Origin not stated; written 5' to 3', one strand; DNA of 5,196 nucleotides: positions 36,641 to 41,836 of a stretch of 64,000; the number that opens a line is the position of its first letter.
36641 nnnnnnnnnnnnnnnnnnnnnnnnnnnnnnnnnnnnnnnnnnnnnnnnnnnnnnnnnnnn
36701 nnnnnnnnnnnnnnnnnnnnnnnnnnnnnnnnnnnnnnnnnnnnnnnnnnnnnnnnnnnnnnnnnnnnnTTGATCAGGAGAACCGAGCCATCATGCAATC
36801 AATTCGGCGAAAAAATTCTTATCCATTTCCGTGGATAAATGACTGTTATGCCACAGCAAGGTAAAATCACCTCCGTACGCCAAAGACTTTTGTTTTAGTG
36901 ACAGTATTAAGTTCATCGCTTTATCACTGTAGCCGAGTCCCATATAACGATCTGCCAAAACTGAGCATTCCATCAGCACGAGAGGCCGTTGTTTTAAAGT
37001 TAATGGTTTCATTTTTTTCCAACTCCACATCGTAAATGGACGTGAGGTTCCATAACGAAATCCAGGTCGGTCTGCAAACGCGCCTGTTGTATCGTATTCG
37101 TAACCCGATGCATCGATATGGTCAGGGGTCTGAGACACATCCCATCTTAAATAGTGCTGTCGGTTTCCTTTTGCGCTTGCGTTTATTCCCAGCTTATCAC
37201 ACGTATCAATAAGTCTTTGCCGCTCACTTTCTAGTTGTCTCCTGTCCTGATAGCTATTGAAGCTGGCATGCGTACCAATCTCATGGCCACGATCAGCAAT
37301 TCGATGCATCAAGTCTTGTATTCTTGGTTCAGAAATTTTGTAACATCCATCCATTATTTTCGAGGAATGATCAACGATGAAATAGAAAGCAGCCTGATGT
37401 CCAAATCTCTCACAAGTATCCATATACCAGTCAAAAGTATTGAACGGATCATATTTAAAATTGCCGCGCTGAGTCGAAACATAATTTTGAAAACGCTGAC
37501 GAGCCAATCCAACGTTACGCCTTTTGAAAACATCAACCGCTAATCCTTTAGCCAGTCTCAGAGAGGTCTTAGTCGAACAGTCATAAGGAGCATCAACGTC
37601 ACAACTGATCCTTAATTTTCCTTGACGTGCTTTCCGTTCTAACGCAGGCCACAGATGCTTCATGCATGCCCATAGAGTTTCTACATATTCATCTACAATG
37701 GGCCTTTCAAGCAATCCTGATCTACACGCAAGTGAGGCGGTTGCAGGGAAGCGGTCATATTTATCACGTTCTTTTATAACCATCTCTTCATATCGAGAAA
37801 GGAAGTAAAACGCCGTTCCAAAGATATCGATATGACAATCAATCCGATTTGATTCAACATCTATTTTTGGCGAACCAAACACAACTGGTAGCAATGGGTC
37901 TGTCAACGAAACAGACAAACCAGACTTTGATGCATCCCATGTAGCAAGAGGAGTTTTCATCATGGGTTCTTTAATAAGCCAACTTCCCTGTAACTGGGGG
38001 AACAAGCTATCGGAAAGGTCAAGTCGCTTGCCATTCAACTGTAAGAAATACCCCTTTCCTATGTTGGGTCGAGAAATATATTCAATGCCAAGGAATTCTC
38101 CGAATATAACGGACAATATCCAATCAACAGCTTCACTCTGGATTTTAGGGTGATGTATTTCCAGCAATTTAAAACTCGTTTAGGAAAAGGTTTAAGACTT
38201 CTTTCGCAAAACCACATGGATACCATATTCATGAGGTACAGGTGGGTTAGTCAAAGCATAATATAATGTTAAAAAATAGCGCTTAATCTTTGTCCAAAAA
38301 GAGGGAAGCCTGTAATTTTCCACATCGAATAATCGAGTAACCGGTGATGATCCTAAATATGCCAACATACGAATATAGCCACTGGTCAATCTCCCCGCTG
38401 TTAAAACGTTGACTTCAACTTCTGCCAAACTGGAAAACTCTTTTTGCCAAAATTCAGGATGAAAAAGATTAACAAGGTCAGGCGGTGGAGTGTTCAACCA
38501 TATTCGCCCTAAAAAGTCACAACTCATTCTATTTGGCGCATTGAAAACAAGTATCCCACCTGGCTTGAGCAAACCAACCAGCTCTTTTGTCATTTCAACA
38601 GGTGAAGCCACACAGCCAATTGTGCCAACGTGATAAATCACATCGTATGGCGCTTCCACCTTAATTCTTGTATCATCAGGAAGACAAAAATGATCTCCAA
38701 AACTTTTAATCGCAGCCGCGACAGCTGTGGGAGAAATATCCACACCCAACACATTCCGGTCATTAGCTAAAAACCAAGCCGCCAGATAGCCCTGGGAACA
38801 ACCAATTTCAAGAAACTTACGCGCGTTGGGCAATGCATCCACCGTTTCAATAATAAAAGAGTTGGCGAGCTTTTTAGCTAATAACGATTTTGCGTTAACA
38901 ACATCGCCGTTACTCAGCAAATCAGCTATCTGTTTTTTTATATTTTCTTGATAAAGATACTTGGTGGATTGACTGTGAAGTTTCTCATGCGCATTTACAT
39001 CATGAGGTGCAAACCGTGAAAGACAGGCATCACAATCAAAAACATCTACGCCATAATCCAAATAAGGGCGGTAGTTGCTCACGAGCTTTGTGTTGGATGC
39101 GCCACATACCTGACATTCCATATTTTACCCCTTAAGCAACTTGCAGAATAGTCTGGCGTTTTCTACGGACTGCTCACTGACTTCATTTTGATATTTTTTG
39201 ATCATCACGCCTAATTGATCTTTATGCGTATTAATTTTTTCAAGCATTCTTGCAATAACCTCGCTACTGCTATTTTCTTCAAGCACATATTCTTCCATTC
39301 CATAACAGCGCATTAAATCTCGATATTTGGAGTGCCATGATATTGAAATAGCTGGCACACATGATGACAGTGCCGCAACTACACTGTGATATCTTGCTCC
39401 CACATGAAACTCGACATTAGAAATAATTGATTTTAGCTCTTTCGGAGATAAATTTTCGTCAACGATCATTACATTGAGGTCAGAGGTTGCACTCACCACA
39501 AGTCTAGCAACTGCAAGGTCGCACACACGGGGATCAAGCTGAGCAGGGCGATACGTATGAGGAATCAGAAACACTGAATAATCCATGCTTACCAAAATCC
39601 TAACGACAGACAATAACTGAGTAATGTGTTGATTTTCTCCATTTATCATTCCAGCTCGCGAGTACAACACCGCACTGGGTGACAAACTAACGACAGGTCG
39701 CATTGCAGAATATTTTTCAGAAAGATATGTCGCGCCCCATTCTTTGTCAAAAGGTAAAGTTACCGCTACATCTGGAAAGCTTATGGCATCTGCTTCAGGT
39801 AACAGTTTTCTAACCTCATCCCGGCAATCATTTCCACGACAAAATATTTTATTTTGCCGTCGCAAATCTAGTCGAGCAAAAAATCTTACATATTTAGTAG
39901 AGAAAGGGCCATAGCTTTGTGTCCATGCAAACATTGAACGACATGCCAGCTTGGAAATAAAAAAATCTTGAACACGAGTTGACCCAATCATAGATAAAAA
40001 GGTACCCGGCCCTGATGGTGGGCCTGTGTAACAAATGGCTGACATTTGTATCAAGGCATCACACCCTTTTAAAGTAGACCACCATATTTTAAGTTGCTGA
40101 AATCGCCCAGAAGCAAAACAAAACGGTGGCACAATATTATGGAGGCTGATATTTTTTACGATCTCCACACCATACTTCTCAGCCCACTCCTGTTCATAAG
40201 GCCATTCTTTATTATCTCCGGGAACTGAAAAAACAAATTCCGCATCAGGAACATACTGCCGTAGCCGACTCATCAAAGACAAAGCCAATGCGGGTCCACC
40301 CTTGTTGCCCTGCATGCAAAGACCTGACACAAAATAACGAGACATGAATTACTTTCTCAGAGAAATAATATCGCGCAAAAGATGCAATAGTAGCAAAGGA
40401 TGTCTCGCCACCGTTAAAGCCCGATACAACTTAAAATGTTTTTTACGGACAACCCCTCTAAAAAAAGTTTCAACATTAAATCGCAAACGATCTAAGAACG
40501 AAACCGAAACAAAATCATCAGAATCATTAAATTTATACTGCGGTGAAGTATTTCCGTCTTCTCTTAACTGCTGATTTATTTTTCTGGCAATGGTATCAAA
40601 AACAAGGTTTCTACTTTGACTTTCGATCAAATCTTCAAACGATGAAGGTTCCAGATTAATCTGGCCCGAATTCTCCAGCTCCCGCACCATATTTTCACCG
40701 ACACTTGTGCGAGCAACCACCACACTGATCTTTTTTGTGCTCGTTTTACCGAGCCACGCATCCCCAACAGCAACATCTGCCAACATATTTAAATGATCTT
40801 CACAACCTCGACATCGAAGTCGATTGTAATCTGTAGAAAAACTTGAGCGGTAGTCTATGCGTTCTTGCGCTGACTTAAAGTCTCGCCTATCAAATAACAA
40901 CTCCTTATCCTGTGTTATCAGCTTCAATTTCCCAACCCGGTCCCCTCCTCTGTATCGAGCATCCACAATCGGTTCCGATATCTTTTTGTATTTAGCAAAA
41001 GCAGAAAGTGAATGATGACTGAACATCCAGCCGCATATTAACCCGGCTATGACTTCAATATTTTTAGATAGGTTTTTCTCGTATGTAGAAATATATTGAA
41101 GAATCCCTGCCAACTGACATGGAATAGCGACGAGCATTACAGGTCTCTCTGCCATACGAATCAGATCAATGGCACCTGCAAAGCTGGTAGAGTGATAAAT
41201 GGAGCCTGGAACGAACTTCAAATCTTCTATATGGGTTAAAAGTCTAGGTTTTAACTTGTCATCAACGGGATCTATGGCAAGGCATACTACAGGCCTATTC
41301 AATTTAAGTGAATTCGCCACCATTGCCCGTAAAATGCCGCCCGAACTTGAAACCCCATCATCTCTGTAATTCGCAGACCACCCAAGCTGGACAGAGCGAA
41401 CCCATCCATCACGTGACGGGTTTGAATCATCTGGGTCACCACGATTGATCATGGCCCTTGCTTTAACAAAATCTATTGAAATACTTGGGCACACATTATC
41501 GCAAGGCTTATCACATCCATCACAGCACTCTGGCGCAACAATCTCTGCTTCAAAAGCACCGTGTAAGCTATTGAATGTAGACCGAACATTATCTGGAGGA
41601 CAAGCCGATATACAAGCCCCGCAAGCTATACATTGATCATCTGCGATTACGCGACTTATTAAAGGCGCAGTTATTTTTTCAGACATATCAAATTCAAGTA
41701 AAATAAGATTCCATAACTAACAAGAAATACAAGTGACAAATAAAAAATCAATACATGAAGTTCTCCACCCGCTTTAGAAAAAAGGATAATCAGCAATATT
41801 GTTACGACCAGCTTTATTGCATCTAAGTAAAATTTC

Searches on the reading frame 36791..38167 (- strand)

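Call 28: search_protein_families(library=pfam, proteins=[window:36791-38167:-], max_evalue=0.00001)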
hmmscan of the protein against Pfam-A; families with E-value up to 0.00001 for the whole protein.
window:36791-38167:- (458 aa): 1 family
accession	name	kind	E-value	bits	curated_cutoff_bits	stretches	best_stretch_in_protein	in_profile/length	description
PF23019.1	DUF7033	-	2e-31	108.6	27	1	111-197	1-87/90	Family of unknown function (DUF7033)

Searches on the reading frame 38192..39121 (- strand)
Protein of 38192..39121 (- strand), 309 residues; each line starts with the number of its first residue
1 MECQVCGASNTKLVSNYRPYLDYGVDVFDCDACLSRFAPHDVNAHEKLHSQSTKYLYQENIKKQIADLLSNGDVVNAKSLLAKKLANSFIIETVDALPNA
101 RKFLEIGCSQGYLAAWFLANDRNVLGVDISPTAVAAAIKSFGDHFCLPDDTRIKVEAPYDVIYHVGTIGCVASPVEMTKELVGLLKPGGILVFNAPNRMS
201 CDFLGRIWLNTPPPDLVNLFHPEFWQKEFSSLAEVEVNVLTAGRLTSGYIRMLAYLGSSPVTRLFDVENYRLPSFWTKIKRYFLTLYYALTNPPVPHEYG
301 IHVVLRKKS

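Call 28: search_protein_families(library=pfam, proteins=[window:38192-39121:-], max_evalue=0.00001)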
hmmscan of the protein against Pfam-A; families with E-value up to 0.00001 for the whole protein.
window:38192-39121:- (309 aa): 5 families
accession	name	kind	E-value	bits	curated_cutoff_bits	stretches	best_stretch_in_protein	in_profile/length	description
PF08242.18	Methyltransf_12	-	5.9e-12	46.6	30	1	104-191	1-98/98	Methyltransferase domain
PF08241.18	Methyltransf_11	-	1.4e-10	42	21.2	1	104-193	1-95/95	Methyltransferase domain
PF13489.12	Methyltransf_23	-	1e-09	38.8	27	1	89-200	12-123/164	Methyltransferase domain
PF13649.12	Methyltransf_25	-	2e-08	35.2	27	1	104-189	2-97/97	Methyltransferase domain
PF13847.12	Methyltransf_31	-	2.5e-07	30.9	27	1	101-197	5-113/145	Methyltransferase domain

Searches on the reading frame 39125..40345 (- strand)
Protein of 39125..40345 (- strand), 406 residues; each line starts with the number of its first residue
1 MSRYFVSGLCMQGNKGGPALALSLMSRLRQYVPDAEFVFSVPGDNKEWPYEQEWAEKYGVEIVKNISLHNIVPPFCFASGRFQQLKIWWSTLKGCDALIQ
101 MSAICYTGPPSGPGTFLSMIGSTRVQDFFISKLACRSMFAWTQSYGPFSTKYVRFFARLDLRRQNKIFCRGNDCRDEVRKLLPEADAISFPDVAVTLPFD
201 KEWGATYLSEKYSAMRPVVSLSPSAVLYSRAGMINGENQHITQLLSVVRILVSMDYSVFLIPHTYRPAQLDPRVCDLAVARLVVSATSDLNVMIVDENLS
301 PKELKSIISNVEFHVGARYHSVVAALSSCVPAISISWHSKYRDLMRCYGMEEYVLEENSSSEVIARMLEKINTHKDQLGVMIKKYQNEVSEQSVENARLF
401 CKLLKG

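Call 28: search_protein_families(library=pfam, proteins=[window:39125-40345:-], max_evalue=0.00001)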
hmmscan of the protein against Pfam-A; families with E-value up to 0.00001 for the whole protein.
window:39125-40345:- (406 aa): 1 family
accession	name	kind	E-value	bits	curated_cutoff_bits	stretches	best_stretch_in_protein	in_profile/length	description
PF04230.19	PS_pyruv_trans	-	3.3e-21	76.8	25.3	1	14-339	1-280/280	Polysaccharide pyruvyl transferase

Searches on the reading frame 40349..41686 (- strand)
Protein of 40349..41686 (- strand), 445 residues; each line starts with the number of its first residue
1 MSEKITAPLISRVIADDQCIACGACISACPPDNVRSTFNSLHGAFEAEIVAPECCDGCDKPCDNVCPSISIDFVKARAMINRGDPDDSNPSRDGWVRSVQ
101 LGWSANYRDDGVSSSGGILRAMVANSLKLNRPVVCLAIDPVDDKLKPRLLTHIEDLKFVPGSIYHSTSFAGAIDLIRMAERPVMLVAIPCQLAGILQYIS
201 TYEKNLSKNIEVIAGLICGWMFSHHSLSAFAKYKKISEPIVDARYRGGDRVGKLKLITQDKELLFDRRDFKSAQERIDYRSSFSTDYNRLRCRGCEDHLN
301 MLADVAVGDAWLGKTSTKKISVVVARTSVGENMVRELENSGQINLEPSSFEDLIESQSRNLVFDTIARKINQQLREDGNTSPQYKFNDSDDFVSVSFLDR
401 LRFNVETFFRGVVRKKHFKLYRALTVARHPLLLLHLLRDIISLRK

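Call 8: search_protein_families(library=ncbifam, proteins=[window:40349-41686:-], max_evalue=0.001)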
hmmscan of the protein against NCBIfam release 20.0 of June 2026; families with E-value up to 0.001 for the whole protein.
window:40349-41686:- (445 aa): 12 families
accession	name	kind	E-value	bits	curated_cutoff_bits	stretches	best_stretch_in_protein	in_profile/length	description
NF006808.0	PRK09326.1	equivalog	1.8e-11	43.5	444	1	8-355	3-312/341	F420H2 dehydrogenase subunit F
NF040616.1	F420_dehyd_FpoF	exception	2e-11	43.5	475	1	8-355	2-311/337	F420H2 dehydrogenase subunit FpoF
NF006807.0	PRK09325.1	subfamily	2.8e-08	33.2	269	1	116-347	27-245/283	coenzyme F420-reducing hydrogenase subunit beta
TIGR03289.1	frhB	equivalog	2.6e-06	26.7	331.5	1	183-346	95-241/275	coenzyme F420 hydrogenase subunit beta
TIGR01944.1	rnfB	subfamily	2.7e-06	27.1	68.7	1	13-78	109-167/190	RnfABCDGE type electron transport complex subunit B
NF003475.0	PRK05113.1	equivalog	7e-06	26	203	1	12-77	108-166/190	electron transport complex subunit RsxB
NF009053.0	PRK12387.1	subfamily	8e-05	22.5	204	1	17-72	38-91/180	formate hydrogenlyase complex iron-sulfur subunit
NF042909.1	FMH_DH_FwdF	exception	0.00016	20.9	375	1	12-78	220-281/336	tungsten-dependent formylmethanofuran dehydrogenase subunit FwdF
TIGR04105.1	FeFe_hydrog_B1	subfamily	0.00022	20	450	0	13-31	184-202/462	monomeric [FeFe] hydrogenase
NF007205.0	PRK09626.1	equivalog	0.00038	20.5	93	1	14-72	14-72/105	2-oxoglutarate-acceptor oxidoreductase subunit OorD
NF006076.0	PRK08222.1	equivalog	0.00068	19.5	270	0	16-74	37-93/181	hydrogenase 4 subunit H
NF005415.0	PRK06991.1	equivalog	0.00085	19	281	0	9-75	77-136/284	electron transport complex subunit RsxB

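Call 29: search_protein_families(library=pfam, proteins=[window:40349-41686:-], max_evalue=0.00001)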
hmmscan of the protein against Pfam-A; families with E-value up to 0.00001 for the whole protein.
window:40349-41686:- (445 aa): 2 families
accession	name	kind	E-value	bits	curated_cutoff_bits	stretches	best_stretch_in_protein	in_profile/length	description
PF04432.18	FrhB_FdhB_C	-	2.5e-25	89.5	23.3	1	183-347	4-146/150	Coenzyme F420 hydrogenase/dehydrogenase, beta subunit C terminus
PF25160.1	LdpA_Fe-S-bd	-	8.1e-06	26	27.6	0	13-35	22-44/49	LdpA Fe-S cluster-binding domain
